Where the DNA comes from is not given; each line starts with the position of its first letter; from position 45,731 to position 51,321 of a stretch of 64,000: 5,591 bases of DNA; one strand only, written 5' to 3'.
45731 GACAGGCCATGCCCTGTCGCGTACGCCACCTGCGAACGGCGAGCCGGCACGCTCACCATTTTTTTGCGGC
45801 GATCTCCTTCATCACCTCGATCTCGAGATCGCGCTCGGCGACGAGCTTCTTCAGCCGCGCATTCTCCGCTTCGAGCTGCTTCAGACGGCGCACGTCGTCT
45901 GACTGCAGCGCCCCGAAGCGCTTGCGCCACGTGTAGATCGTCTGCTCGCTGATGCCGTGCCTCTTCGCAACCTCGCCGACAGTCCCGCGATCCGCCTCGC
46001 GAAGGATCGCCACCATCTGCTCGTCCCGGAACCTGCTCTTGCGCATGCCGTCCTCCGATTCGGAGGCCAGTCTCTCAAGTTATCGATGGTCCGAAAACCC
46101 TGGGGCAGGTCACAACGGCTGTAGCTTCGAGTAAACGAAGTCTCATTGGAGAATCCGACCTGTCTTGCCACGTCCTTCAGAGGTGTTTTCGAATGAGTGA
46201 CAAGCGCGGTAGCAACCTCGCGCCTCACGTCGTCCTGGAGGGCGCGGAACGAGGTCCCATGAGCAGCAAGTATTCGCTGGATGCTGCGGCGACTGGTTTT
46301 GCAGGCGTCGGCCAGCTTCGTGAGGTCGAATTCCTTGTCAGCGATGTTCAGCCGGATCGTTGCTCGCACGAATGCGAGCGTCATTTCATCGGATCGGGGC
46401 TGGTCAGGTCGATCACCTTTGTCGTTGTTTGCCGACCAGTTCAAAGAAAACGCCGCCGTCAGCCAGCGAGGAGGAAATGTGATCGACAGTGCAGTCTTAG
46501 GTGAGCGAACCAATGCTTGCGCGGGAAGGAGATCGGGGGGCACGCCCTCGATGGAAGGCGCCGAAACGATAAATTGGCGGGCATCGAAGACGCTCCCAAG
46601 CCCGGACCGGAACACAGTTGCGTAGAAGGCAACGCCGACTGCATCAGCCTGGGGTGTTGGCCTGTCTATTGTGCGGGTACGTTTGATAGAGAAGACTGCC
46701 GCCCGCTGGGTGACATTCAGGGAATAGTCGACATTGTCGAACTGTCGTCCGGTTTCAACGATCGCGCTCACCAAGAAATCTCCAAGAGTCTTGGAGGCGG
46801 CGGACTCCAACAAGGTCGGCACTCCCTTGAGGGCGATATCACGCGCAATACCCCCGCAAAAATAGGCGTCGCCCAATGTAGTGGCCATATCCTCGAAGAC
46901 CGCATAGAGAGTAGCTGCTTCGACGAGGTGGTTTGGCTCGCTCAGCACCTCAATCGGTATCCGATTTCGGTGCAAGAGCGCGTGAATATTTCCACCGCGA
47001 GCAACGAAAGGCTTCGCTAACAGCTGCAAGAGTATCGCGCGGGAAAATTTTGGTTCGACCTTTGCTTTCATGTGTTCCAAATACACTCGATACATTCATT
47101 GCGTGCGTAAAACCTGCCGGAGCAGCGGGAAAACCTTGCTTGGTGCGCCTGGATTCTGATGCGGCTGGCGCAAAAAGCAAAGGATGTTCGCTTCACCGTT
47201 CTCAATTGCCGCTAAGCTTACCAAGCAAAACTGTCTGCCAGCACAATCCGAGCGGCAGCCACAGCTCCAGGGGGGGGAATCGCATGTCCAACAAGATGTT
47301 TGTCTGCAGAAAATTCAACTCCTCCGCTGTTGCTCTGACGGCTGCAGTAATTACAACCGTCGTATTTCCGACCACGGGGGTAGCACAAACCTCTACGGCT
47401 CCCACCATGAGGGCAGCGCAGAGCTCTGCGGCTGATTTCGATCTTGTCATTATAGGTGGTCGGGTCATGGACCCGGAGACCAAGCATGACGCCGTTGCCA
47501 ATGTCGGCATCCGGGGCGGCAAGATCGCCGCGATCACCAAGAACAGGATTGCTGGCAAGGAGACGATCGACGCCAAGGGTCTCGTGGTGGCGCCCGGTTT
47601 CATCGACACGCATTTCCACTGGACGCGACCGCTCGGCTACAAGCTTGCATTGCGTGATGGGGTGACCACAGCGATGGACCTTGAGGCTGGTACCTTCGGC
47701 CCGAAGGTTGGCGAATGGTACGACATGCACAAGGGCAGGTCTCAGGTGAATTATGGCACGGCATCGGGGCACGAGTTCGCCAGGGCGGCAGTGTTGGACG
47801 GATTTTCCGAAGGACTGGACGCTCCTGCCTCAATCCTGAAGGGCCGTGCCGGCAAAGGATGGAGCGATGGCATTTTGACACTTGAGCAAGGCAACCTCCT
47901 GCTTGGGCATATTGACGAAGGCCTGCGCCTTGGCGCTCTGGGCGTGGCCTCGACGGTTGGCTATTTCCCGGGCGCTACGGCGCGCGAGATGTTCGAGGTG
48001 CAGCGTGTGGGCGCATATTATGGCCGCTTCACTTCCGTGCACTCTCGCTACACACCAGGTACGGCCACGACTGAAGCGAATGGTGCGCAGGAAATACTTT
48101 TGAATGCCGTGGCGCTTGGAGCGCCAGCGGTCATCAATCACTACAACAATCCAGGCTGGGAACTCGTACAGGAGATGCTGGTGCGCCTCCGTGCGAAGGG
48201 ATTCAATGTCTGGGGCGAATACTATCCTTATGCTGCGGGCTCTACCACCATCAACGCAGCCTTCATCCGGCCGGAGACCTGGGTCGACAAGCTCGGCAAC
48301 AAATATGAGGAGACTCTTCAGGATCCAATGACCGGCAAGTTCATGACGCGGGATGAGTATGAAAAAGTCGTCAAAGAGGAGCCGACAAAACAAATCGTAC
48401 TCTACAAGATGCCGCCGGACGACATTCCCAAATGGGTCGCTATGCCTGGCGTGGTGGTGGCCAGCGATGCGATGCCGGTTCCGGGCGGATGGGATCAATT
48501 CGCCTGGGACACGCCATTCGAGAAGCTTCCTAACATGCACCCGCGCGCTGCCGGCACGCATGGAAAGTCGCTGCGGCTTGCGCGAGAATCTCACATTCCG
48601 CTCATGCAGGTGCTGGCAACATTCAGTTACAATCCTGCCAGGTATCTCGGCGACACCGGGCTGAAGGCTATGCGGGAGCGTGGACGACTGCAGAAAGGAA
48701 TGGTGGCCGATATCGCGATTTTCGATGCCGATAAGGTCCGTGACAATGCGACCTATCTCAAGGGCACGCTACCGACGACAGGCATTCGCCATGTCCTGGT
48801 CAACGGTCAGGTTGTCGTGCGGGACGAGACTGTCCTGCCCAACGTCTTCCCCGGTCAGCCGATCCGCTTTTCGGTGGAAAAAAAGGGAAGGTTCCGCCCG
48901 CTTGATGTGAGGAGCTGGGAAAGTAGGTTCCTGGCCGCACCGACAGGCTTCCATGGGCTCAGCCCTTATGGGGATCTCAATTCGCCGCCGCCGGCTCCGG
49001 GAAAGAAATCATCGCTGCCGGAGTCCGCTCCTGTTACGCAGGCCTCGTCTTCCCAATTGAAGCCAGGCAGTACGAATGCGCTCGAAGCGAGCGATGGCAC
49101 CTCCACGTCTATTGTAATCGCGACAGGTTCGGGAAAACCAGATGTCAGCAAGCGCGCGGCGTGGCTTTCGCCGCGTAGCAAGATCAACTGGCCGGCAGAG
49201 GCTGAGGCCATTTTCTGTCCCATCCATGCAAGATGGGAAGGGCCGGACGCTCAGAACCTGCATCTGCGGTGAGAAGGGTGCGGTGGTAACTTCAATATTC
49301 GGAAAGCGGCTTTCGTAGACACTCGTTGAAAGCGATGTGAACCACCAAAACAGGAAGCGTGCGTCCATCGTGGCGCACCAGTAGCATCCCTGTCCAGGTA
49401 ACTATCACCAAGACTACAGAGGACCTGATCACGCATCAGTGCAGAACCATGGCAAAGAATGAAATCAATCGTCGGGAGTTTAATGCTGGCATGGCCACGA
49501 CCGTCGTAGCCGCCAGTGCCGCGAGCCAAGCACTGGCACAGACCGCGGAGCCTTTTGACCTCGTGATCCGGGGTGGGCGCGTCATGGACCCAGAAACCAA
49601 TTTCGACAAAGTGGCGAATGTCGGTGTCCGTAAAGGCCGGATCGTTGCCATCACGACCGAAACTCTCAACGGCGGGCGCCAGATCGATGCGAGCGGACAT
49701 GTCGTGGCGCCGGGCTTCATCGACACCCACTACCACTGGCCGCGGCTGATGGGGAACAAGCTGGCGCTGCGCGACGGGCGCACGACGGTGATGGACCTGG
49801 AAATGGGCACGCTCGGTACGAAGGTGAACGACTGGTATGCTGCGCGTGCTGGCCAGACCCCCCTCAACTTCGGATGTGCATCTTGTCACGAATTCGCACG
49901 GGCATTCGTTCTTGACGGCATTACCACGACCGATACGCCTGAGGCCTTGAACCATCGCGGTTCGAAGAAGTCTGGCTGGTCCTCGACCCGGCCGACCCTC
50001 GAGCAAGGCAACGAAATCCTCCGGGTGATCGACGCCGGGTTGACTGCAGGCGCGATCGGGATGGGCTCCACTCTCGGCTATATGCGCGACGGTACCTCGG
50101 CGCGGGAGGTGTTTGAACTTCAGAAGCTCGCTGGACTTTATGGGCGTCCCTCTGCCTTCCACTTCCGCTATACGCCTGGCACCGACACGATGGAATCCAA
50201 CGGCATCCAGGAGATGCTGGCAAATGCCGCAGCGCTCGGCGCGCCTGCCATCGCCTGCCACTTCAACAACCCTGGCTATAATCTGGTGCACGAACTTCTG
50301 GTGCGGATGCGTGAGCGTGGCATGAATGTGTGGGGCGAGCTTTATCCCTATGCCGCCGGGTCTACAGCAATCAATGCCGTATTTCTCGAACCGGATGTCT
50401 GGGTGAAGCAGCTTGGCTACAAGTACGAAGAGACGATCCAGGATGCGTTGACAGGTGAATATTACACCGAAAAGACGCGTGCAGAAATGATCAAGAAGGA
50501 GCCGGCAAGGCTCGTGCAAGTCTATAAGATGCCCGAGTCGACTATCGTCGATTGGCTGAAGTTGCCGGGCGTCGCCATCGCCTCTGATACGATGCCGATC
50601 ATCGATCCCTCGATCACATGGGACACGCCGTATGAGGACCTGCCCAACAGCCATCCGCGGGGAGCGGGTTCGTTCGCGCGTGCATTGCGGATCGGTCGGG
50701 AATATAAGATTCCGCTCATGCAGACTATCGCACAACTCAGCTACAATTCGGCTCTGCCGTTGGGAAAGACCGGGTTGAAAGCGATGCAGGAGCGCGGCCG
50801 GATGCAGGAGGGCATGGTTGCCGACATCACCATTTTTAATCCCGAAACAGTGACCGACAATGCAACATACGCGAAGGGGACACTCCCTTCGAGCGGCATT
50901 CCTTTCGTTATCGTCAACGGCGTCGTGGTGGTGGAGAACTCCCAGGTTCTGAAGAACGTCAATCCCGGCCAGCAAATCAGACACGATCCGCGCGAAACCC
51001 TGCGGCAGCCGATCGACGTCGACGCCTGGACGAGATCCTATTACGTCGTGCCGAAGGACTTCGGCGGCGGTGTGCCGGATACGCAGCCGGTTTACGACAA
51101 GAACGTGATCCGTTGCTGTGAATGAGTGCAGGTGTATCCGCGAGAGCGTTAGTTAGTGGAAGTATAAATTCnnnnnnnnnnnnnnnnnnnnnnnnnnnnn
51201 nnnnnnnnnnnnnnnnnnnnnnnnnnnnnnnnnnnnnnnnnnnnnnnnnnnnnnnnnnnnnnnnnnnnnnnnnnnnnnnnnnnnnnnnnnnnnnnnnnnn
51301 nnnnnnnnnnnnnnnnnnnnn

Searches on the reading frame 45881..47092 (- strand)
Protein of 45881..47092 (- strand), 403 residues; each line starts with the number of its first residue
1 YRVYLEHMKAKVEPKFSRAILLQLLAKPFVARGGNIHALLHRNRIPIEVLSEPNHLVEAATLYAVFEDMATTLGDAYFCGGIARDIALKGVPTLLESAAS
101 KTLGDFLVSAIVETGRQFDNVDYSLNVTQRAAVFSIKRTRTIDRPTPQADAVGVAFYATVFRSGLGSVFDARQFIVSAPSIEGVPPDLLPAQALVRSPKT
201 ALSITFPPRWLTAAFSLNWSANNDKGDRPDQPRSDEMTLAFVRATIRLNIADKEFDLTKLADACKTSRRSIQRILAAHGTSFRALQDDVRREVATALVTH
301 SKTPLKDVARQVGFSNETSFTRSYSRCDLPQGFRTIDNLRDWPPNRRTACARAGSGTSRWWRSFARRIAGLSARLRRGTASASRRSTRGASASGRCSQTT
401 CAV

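Call 17: search_protein_families(library=pfam, proteins=[window:45881-47092:-])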
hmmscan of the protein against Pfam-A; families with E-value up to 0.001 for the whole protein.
window:45881-47092:- (403 aa): 3 families
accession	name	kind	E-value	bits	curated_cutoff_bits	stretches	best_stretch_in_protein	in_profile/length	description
PF12833.13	HTH_18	-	4e-11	43.5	33.6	1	260-326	1-68/80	Helix-turn-helix domain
PF12625.12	Arabinose_bd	-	0.00013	22.5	27.6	1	33-173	1-143/185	Arabinose-binding domain of AraC transcription regulator, N-term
PF00165.29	HTH_AraC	-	0.00038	20.9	26.6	0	300-325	6-30/42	Bacterial regulatory helix-turn-helix proteins, AraC family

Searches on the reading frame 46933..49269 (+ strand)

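Call 17: search_protein_families(library=pfam, proteins=[window:46933-49269:+])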
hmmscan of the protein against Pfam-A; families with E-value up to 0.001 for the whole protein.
window:46933-49269:+ (779 aa): 2 families
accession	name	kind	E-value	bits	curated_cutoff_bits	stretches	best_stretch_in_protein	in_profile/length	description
PF07969.17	Amidohydro_3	-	2.5e-17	63.9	29.7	2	210-269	1-66/472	Amidohydrolase family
PF01979.26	Amidohydro_1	-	3.7e-07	30.1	25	1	547-628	264-345/345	Amidohydrolase family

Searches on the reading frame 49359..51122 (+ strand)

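Call 17: search_protein_families(library=pfam, proteins=[window:49359-51122:+])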
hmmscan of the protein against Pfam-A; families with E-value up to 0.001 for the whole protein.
window:49359-51122:+ (588 aa): 1 family
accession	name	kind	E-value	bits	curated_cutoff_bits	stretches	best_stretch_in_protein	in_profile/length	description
PF07969.17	Amidohydro_3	-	4.8e-10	39.9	29.7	1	109-145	3-45/472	Amidohydrolase family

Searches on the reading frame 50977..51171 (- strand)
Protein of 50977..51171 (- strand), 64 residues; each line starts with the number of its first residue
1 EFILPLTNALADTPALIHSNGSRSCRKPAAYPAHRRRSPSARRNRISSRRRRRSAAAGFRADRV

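Call 71: search_protein_families(library=pfam, proteins=[window:50977-51171:-], max_evalue=1)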
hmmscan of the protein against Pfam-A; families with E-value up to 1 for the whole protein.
window:50977-51171:- (64 aa): 0 families
